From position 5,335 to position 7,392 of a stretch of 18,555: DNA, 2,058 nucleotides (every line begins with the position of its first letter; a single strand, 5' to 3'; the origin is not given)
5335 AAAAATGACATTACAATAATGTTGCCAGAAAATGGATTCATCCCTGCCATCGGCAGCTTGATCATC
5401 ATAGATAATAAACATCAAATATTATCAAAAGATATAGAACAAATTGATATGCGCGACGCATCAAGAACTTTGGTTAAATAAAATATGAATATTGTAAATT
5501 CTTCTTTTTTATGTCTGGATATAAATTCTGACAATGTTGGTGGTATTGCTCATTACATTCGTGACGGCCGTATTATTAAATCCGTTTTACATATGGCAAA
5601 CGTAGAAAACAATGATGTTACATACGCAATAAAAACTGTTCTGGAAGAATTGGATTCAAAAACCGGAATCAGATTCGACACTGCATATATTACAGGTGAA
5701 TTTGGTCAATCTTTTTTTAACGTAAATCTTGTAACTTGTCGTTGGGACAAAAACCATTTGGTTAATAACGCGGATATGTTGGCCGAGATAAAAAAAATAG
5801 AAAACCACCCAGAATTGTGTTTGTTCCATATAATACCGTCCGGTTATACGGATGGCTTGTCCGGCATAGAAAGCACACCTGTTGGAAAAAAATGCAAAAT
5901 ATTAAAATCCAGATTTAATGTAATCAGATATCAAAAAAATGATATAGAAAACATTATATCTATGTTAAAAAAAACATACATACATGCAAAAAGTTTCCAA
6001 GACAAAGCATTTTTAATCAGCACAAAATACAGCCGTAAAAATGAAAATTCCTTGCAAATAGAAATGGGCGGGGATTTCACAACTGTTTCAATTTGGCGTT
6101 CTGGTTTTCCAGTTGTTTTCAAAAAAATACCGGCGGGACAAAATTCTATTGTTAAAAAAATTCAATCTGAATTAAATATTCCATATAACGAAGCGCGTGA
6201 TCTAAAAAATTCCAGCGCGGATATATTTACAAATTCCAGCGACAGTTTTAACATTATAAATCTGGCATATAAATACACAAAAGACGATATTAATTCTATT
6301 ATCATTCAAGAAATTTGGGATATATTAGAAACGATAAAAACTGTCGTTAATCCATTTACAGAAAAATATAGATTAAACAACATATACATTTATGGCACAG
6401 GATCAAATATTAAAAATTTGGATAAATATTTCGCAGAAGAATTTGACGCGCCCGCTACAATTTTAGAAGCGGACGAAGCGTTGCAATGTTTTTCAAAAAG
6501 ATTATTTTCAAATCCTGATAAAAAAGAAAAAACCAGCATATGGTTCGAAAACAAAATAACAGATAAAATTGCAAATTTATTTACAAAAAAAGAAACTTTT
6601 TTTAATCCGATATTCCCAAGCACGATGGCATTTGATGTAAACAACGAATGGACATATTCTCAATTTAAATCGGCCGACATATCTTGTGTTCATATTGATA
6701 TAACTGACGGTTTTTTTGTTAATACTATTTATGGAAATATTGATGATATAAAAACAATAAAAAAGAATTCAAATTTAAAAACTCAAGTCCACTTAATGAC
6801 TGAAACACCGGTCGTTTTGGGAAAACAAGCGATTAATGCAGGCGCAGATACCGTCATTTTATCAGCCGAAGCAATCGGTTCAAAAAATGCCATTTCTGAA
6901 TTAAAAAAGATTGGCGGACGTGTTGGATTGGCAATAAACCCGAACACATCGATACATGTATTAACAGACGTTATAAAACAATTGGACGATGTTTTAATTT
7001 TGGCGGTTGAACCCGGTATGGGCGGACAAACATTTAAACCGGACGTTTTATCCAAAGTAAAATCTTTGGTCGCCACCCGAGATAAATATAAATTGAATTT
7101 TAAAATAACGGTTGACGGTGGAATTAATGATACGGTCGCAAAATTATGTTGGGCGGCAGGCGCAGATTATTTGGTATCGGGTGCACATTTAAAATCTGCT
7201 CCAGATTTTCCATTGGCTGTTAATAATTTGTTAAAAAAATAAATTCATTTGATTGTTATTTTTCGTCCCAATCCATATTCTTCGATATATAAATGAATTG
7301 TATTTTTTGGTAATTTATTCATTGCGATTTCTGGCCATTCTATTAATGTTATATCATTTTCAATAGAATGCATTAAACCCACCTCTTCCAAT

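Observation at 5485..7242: In-frame fusion of a cell-division FtsA homologue to the pentose-phosphate enzyme ribulose-phosphate 3-epimerase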

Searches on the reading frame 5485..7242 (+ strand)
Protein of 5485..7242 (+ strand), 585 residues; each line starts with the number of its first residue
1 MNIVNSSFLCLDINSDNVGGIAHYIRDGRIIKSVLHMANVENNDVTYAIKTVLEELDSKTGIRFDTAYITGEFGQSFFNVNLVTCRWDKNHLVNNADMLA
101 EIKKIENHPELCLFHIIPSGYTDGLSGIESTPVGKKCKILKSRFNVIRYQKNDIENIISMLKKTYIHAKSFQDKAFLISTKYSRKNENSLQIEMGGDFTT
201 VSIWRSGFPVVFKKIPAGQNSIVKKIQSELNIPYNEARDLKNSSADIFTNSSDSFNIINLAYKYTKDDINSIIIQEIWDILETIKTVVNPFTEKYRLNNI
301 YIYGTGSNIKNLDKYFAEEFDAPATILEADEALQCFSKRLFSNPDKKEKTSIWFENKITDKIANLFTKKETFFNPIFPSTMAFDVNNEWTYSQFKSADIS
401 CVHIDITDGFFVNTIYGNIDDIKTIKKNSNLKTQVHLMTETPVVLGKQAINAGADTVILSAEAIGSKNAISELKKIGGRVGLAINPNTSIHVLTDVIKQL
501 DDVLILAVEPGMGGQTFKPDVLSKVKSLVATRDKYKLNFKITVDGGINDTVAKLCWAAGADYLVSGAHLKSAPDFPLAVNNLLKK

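Call 5: search_protein_families(library=pfam, proteins=[window:5485-7242:+], max_evalue=0.01)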
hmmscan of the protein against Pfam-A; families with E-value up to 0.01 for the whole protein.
window:5485-7242:+ (585 aa): 2 families
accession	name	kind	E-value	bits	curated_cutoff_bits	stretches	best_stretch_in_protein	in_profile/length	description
PF00834.25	Ribul_P_3_epim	-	1.2e-38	133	21.1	1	390-567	17-195/198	Ribulose-phosphate 3 epimerase family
PF14450.12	FtsA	-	4.1e-07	30.9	31.8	1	192-329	3-112/127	Cell division protein FtsA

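Call 6: search_protein_families(library=ncbifam, proteins=[window:5485-7242:+], max_evalue=0.01)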
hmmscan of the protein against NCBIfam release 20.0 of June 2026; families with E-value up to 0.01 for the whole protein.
window:5485-7242:+ (585 aa): 14 families
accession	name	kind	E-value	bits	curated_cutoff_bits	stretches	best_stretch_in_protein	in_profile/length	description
NF004076.0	PRK05581.1-4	subfamily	2.5e-51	174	165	1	376-576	7-209/221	ribulose-phosphate 3-epimerase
TIGR01163.1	rpe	equivalog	2.6e-39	134.8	212.6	1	393-582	20-210/211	ribulose-phosphate 3-epimerase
NF007266.0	PRK09722.1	equivalog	5.6e-35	120.9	271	1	376-566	5-197/230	D-allulose 6-phosphate 3-epimerase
NF005944.0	PRK08005.1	equivalog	1.1e-20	73.8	376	1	393-577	21-202/210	ribulose-phosphate 3 epimerase family protein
NF005986.0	PRK08091.1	equivalog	3.9e-17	63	264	1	395-575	35-216/229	ribulose-phosphate 3-epimerase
TIGR01174.1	ftsA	equivalog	3.2e-13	49.5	175.85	1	45-326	49-344/371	cell division protein FtsA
NF010658.0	PRK14057.1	equivalog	5.5e-07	29.3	530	1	393-569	40-224/254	epimerase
TIGR01175.1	pilM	subfamily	0.00015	20.9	133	1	185-328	186-314/348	type IV pilus assembly protein PilM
TIGR02529.1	EutJ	subfamily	0.00021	20.9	152.1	0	187-258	108-175/239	ethanolamine utilization protein EutJ family protein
NF040964.1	MamK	subfamily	0.00038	19.6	400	1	222-319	188-292/335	MamK family actin-like protein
NF005442.0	PRK07028.1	equivalog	0.0014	17.3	593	1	440-574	68-198/430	bifunctional hexulose-6-phosphate synthase/ribonuclease regulator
NF053558.1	BeeR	equivalog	0.002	17.2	530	1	148-316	120-304/349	BeeR family actin-like protein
NF011660.0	PRK15080.1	equivalog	0.0035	16.6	182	0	271-323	202-254/277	ethanolamine utilization protein EutJ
NF009833.0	PRK13307.1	equivalog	0.0045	15.9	274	1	444-584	241-377/392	bifunctional 5,6,7,8-tetrahydromethanopterin hydro-lyase/3-hexulose-6-phosphate synthase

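Call 7: find_homologous_proteins(query=window:5485-7239:+, max_evalue=0.001)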
Query window:5485-7239:+ (585 aa): 264 proteins with E <= 0.001 among 8000 candidates; the best 120 are listed.
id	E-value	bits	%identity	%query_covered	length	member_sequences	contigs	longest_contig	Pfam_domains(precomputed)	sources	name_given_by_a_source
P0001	0.0e+0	1309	100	100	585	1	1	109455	PF14450.13,PF00834.26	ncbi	-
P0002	8.6e-135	469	39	100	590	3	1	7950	PF14450.13,PF00834.26,PF11104.15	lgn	-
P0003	9.2e-134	465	38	100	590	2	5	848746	PF14450.13,PF00834.26,PF11104.15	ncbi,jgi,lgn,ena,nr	ncbi:MAG TPA: ribulose-phosphate 3-epimerase [Alphaproteobacteria bacterium]|nr:ribulose-phosphate 3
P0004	1.4e-132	461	38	100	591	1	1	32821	PF14450.13,PF00834.26,PF11104.15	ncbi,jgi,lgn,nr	ncbi:MAG: ribulose-phosphate 3-epimerase [Rickettsiales bacterium]|jgi:ribulose-phosphate 3-epimeras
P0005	4.1e-131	456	40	100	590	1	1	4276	PF14450.13,PF00834.26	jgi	jgi:ribulose-phosphate 3-epimerase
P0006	9.8e-131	455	38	100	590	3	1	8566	PF14450.13,PF00834.26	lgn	-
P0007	6.6e-128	446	38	100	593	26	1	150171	PF06723.20,PF14450.13,PF00834.26,PF11104.15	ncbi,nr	ncbi:MAG: ribulose-phosphate 3-epimerase [Alphaproteobacteria bacterium]|nr:ribulose-phosphate 3-epi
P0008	7.7e-128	446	38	100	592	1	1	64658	PF06723.20,PF14450.13,PF00834.26,PF11104.15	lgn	-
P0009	9.6e-128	445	37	100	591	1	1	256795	PF14450.13,PF00834.26,PF11104.15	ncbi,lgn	-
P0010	1.3e-127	445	40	100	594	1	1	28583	PF14450.13,PF00834.26,PF11104.15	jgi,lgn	-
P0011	1.4e-127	445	38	100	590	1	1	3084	PF14450.13,PF00834.26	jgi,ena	-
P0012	6.8e-127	443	36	100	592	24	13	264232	PF06723.20,PF14450.13,PF00834.26,PF11104.15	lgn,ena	-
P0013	1.2e-126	442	40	100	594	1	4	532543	PF06723.20,PF14450.13,PF00834.26,PF11104.15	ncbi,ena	-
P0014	4.4e-126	440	39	100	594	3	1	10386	PF14450.13,PF00834.26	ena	-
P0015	5.2e-126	440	38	100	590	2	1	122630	PF14450.13,PF00834.26,PF11104.15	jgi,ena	-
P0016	1.2e-125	438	38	100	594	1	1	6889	PF14450.13,PF00834.26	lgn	-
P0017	1.8e-125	438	38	100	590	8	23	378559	PF06723.20,PF14450.13,PF00834.26,PF11104.15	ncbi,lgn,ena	-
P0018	4.6e-125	436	39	100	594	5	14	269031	PF14450.13,PF00834.26,PF11104.15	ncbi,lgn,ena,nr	ncbi:MAG: ribulose-phosphate 3-epimerase [Alphaproteobacteria bacterium]|nr:ribulose-phosphate 3-epi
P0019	7.8e-125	436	38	100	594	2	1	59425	PF14450.13,PF00834.26,PF11104.15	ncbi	-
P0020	9.3e-125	435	39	100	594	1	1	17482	PF06723.20,PF14450.13,PF00834.26,PF11104.15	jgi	jgi:ribulose-phosphate 3-epimerase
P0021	9.7e-125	435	36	100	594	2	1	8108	PF14450.13,PF00834.26,PF11104.15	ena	-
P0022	1.2e-124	435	38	100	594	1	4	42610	PF14450.13,PF00834.26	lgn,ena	-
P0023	2.1e-124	434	39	100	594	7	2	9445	PF06723.20,PF14450.13,PF00834.26,PF11104.15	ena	-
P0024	2.1e-124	434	39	100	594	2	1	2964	PF14450.13,PF00834.26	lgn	-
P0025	3.9e-124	433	40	100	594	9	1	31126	PF06723.20,PF14450.13,PF00834.26,PF11104.15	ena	-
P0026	4.1e-124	433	39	100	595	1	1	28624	PF14450.13,PF00834.26,PF11104.15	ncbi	-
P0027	6.3e-124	433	39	100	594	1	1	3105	PF06723.20,PF14450.13,PF00834.26,PF11104.15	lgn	-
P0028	7.9e-124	432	39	100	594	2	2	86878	PF14450.13,PF00834.26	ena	-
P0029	8.3e-124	432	39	100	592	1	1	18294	PF06723.20,PF14450.13,PF00834.26,PF11104.15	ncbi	-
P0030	9.4e-124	432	38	100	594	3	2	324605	PF14450.13,PF00834.26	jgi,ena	-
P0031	1.1e-123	432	39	100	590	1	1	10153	PF14450.13,PF00834.26,PF11104.15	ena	-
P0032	1.2e-123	432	38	100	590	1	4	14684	PF06723.20,PF14450.13,PF00834.26,PF11104.15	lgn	-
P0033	1.3e-123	432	37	100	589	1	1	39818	PF14450.13,PF00834.26,PF11104.15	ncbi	-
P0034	1.4e-123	432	39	100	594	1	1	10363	PF06723.20,PF14450.13,PF00834.26,PF11104.15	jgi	jgi:ribulose-phosphate 3-epimerase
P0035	1.7e-123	431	37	100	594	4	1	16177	PF14450.13,PF00834.26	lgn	-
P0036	2.2e-123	431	39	100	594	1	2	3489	PF14450.13,PF00834.26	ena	-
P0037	4.4e-123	430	38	100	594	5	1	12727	PF14450.13,PF00834.26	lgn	-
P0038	4.5e-123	430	40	100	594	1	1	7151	PF06723.20,PF14450.13,PF00834.26,PF11104.15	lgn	-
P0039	5.5e-123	430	38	100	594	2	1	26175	PF06723.20,PF14450.13,PF00834.26,PF11104.15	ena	-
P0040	8.3e-123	429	38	100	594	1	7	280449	PF14450.13,PF00834.26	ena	-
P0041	1.1e-122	429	38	100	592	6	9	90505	PF14450.13,PF00834.26,PF11104.15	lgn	-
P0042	1.2e-122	428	38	100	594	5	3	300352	PF06723.20,PF14450.13,PF00834.26,PF11104.15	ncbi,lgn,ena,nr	ncbi:MAG: ribulose-phosphate 3-epimerase [Alphaproteobacteria bacterium]|nr:ribulose-phosphate 3-epi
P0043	1.7e-122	428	38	100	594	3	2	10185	PF14450.13,PF00834.26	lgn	-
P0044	1.8e-122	428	37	100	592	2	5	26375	PF14450.13,PF00834.26,PF11104.15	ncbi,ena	-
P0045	2.2e-122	428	39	100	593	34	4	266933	PF06723.20,PF14450.13,PF00834.26,PF11104.15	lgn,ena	-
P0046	2.2e-122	428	38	100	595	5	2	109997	PF14450.13,PF00834.26,PF11104.15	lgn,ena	-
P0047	2.2e-122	428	38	100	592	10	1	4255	PF14450.13,PF00834.26,PF11104.15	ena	-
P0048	2.2e-122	428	38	100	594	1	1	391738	PF14450.13,PF00834.26,PF11104.15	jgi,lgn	jgi:ribulose-phosphate 3-epimerase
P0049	2.4e-122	428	38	100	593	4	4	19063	PF14450.13,PF00834.26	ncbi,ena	-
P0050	3.0e-122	427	37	100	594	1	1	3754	PF14450.13,PF00834.26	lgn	-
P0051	3.3e-122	427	37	100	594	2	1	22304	PF14450.13,PF00834.26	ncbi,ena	-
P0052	3.6e-122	427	38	100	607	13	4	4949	PF14450.13,PF00834.26,PF11104.15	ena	-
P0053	4.5e-122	427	37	100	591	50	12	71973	PF06723.20,PF14450.13,PF00834.26,PF11104.15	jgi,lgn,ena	-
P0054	5.5e-122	426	39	100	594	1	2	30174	PF14450.13,PF00834.26,PF11104.15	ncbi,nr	ncbi:MAG: ribulose-phosphate 3-epimerase [Alphaproteobacteria bacterium]|nr:ribulose-phosphate 3-epi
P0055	6.8e-122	426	38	100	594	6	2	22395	PF06723.20,PF14450.13,PF00834.26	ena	-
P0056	8.3e-122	426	39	100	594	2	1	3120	PF06723.20,PF14450.13,PF00834.26,PF11104.15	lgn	-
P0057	8.9e-122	426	39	100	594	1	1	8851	PF06723.20,PF14450.13,PF00834.26,PF11104.15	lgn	-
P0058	9.0e-122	426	37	100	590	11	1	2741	PF14450.13,PF00834.26,PF11104.15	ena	-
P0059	1.1e-121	425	39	100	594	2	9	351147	PF06723.20,PF14450.13,PF00834.26,PF11104.15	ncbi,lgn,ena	-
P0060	1.2e-121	425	38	100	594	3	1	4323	PF14450.13,PF00834.26,PF11104.15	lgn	-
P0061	1.5e-121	425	38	100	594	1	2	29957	PF14450.13,PF00834.26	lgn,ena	-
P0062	1.7e-121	425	38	100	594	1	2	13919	PF06723.20,PF14450.13,PF00834.26,PF11104.15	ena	-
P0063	1.8e-121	425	38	100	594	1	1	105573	PF14450.13,PF00834.26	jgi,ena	-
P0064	2.1e-121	424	39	100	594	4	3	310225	PF06723.20,PF14450.13,PF00834.26,PF11104.15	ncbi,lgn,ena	-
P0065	2.1e-121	424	38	100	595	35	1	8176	PF14450.13,PF00834.26,PF11104.15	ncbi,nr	ncbi:MAG: ribulose-phosphate 3-epimerase [Pseudomonadota bacterium]|nr:ribulose-phosphate 3-epimeras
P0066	2.5e-121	424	39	100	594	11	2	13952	PF14450.13,PF00834.26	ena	-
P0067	2.9e-121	424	36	100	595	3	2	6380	PF14450.13,PF00834.26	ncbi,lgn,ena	-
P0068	3.4e-121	424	39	100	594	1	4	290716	PF14450.13,PF00834.26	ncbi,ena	-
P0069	3.4e-121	424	37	100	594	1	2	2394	PF14450.13,PF00834.26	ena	-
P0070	3.6e-121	424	37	100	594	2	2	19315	PF14450.13,PF00834.26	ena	-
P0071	4.0e-121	423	39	100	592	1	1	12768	PF06723.20,PF14450.13,PF00834.26,PF11104.15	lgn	-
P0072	4.4e-121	423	38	100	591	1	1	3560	PF14450.13,PF00834.26,PF11104.15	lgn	-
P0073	5.8e-121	423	38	100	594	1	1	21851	PF06723.20,PF14450.13,PF00834.26,PF11104.15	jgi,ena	-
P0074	6.2e-121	423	38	100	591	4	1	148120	PF14450.13,PF00834.26,PF11104.15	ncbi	-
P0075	6.6e-121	423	38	100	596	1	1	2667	PF14450.13,PF00834.26,PF11104.15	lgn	-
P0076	7.0e-121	423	38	100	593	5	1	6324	PF14450.13,PF00834.26,PF11104.15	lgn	-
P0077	1.4e-120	422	38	100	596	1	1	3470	PF14450.13,PF00834.26,PF11104.15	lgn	-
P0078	1.5e-120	422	38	100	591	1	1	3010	PF14450.13,PF00834.26,PF11104.15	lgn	-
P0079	1.5e-120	422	38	100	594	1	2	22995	PF14450.13,PF00834.26,PF11104.15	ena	-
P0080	1.6e-120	422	38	100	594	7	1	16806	PF06723.20,PF14450.13,PF00834.26,PF11104.15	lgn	-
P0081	1.6e-120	421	38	100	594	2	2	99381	PF06723.20,PF14450.13,PF00834.26,PF11104.15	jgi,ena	-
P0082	2.0e-120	421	39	100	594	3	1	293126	PF14450.13,PF00834.26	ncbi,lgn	-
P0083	2.1e-120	421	38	100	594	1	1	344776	PF14450.13,PF00834.26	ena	-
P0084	2.7e-120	421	36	100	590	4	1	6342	PF06723.20,PF14450.13,PF00834.26,PF11104.15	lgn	-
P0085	2.7e-120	421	37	100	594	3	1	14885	PF14450.13,PF00834.26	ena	-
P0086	3.6e-120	420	39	100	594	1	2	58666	PF06723.20,PF14450.13,PF00834.26,PF11104.15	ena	-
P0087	3.7e-120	420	39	100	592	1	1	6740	PF06723.20,PF14450.13,PF00834.26,PF11104.15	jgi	-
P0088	4.0e-120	420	38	99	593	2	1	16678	PF14450.13,PF00834.26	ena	-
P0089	4.4e-120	420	38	100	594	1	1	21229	PF06723.20,PF14450.13,PF00834.26,PF11104.15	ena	-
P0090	6.2e-120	420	37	100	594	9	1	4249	PF14450.13,PF00834.26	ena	-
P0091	6.6e-120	419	37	100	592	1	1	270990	PF06723.20,PF14450.13,PF00834.26,PF11104.15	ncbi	-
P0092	9.9e-120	419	38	100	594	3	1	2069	PF06723.20,PF14450.13,PF00834.26,PF11104.15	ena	-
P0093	1.5e-119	418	38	100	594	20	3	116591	PF14450.13,PF00834.26,PF11104.15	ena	-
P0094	1.7e-119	418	38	100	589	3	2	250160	PF06723.20,PF14450.13,PF00834.26,PF11104.15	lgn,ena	-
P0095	2.0e-119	418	37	100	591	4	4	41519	PF06723.20,PF14450.13,PF00834.26,PF11104.15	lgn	-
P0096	2.6e-119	418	37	100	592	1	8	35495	PF14450.13,PF00834.26,PF11104.15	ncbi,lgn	-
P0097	3.0e-119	417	37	100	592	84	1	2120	PF14450.13,PF00834.26,PF11104.15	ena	-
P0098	3.0e-119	417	37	99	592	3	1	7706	PF06723.20,PF14450.13,PF00834.26,PF11104.15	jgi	-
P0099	3.4e-119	417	38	100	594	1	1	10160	PF06723.20,PF14450.13,PF00834.26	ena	-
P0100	3.6e-119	417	37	100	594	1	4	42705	PF06723.20,PF14450.13,PF00834.26,PF11104.15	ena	-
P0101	3.7e-119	417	37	100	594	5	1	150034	PF06723.20,PF14450.13,PF00834.26,PF11104.15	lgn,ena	-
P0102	3.8e-119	417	38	100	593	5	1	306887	PF06723.20,PF14450.13,PF00834.26,PF11104.15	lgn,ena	-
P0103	4.1e-119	417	39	100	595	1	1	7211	PF14450.13,PF00834.26,PF11104.15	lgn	-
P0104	4.2e-119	417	38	100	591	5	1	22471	PF06723.20,PF14450.13,PF00834.26,PF11104.15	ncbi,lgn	-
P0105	5.9e-119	416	37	100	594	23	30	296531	PF14450.13,PF00834.26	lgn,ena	-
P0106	6.6e-119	416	38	100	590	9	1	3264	PF14450.13,PF00834.26,PF11104.15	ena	-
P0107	7.0e-119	416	38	100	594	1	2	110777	PF14450.13,PF00834.26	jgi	-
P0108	7.6e-119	416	38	100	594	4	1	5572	PF06723.20,PF14450.13,PF00834.26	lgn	-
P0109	8.7e-119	416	37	100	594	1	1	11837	PF14450.13,PF00834.26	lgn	-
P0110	8.7e-119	416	37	100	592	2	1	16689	PF14450.13,PF00834.26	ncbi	-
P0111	9.3e-119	416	37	100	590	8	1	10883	PF06723.20,PF14450.13,PF00834.26,PF11104.15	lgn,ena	-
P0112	9.4e-119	416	37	100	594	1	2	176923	PF14450.13,PF00834.26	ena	-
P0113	1.2e-118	415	38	100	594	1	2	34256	PF14450.13,PF00834.26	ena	-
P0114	1.2e-118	415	38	100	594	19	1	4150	PF06723.20,PF14450.13,PF00834.26,PF11104.15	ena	-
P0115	1.3e-118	415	37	100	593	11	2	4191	PF06723.20,PF14450.13,PF00834.26,PF11104.15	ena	-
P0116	1.3e-118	415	38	100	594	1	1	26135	PF06723.20,PF14450.13,PF00834.26,PF11104.15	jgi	jgi:ribulose-phosphate 3-epimerase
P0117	1.4e-118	415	37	100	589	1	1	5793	PF14450.13,PF00834.26,PF11104.15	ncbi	-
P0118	1.8e-118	415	37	100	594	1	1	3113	PF06723.20,PF14450.13,PF00834.26,PF11104.15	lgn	-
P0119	2.4e-118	414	37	100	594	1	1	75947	PF14450.13,PF00834.26,PF11104.15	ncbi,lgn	-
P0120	2.6e-118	414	38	100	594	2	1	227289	PF14450.13,PF00834.26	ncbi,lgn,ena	-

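Call 10: find_related_loci(query=window:5485-7239:+, collection=genome_contigs, flank=10000)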
Query window:5485-7239:+ (585 aa) in genome_contigs; peptide patterns used: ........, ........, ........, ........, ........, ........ (x = any residue, [..] = any of these).
69 stretches matched a pattern, but none encodes a relative of the query by tblastn (E <= 1e-3).
